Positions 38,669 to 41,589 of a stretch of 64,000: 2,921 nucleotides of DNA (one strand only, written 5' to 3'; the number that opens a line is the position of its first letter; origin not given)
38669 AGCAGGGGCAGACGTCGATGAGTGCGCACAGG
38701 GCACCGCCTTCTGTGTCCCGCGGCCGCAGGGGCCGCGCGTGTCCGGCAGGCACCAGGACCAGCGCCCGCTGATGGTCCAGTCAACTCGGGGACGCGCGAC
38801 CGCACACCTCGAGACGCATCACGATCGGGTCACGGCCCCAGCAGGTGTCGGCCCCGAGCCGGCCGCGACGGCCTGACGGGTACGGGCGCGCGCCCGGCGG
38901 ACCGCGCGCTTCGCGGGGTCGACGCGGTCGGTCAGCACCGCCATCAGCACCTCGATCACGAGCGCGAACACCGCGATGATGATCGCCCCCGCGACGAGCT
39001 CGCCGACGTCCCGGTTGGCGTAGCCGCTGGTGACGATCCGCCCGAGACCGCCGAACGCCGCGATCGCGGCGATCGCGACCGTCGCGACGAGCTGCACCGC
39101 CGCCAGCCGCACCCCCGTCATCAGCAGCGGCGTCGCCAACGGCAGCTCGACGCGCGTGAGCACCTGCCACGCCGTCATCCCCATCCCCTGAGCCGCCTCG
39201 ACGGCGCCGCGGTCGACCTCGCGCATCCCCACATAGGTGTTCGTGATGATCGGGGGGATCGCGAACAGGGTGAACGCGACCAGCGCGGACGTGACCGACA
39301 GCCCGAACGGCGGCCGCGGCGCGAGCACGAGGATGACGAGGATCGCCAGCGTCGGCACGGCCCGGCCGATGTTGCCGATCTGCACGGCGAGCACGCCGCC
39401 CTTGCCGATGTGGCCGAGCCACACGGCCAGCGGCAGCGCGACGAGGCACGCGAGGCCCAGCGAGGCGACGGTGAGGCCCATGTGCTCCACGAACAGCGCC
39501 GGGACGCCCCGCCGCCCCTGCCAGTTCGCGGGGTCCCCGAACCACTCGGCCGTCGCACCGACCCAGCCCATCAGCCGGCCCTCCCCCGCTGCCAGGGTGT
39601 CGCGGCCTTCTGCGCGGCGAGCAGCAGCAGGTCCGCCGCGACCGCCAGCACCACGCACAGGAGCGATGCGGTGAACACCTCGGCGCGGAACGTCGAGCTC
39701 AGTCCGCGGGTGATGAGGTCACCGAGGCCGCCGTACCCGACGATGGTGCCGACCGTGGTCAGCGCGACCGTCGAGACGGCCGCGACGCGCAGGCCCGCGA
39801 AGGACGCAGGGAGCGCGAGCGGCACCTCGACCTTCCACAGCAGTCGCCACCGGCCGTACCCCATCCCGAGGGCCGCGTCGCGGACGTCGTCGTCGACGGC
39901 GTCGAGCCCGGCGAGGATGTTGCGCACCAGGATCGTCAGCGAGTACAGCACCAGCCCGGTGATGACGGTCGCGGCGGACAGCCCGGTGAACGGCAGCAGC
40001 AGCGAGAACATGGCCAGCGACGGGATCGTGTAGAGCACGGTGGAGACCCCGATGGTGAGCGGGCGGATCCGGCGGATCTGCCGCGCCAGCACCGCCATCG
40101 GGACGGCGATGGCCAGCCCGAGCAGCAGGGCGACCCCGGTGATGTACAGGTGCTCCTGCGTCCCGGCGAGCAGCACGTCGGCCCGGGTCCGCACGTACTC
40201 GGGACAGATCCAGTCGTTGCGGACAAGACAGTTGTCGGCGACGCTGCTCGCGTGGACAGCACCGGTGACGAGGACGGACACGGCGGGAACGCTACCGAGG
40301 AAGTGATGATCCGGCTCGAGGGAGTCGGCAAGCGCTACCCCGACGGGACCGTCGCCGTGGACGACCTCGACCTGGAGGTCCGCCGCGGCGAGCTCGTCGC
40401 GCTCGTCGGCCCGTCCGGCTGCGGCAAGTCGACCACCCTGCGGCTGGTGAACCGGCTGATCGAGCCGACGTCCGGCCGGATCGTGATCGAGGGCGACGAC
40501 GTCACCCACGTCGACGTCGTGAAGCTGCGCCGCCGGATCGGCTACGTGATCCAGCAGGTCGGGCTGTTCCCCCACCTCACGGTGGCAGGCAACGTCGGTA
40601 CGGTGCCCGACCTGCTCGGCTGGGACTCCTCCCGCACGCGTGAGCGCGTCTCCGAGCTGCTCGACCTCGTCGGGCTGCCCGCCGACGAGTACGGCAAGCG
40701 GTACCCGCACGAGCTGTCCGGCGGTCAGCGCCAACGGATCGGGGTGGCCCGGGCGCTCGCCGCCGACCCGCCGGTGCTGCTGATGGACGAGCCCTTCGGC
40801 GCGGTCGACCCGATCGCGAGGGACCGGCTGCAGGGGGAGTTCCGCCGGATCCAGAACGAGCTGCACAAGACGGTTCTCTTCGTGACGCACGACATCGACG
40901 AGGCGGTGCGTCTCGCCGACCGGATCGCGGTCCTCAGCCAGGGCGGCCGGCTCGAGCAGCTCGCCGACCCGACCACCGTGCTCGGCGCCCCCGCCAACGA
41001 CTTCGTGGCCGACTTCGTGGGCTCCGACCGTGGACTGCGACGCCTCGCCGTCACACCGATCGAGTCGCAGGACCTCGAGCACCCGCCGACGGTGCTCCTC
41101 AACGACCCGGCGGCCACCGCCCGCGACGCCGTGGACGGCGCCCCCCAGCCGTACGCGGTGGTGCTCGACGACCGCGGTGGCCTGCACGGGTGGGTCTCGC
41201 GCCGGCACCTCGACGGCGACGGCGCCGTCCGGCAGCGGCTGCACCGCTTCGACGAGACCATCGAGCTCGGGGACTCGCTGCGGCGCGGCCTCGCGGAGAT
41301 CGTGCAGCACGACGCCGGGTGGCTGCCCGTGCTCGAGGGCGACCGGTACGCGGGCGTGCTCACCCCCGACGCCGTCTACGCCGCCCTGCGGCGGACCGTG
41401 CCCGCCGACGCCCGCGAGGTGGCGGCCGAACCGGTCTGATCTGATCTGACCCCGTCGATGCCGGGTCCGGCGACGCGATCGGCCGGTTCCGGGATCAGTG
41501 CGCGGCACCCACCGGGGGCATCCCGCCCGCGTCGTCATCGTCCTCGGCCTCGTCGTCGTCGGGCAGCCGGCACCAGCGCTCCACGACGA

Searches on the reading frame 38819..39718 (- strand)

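Call 69: search_protein_families(library=pfam, proteins=[window:38819-39718:-], max_evalue=0.0001)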
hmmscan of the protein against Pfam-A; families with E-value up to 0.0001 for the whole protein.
window:38819-39718:- (299 aa): 1 family
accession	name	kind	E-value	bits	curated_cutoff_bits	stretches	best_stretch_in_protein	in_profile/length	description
PF00528.27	BPD_transp_1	-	1e-22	81.2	26.4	1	95-271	2-183/184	Binding-protein-dependent transport system inner membrane component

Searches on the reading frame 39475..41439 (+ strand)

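Call 69: search_protein_families(library=pfam, proteins=[window:39475-41439:+], max_evalue=0.0001)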
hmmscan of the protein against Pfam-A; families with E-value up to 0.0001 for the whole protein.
window:39475-41439:+ (654 aa): 3 families
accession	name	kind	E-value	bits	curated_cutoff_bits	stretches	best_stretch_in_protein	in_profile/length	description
PF00005.33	ABC_tran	-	1.1e-36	126.9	25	1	296-441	2-136/137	ABC transporter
PF13304.12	AAA_21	-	1.8e-08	35.2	27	0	390-473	219-299/304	AAA domain, putative AbiEii toxin, Type IV TA system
PF13191.12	AAA_16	-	5.8e-06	27.3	32.6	0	302-361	19-85/167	AAA ATPase domain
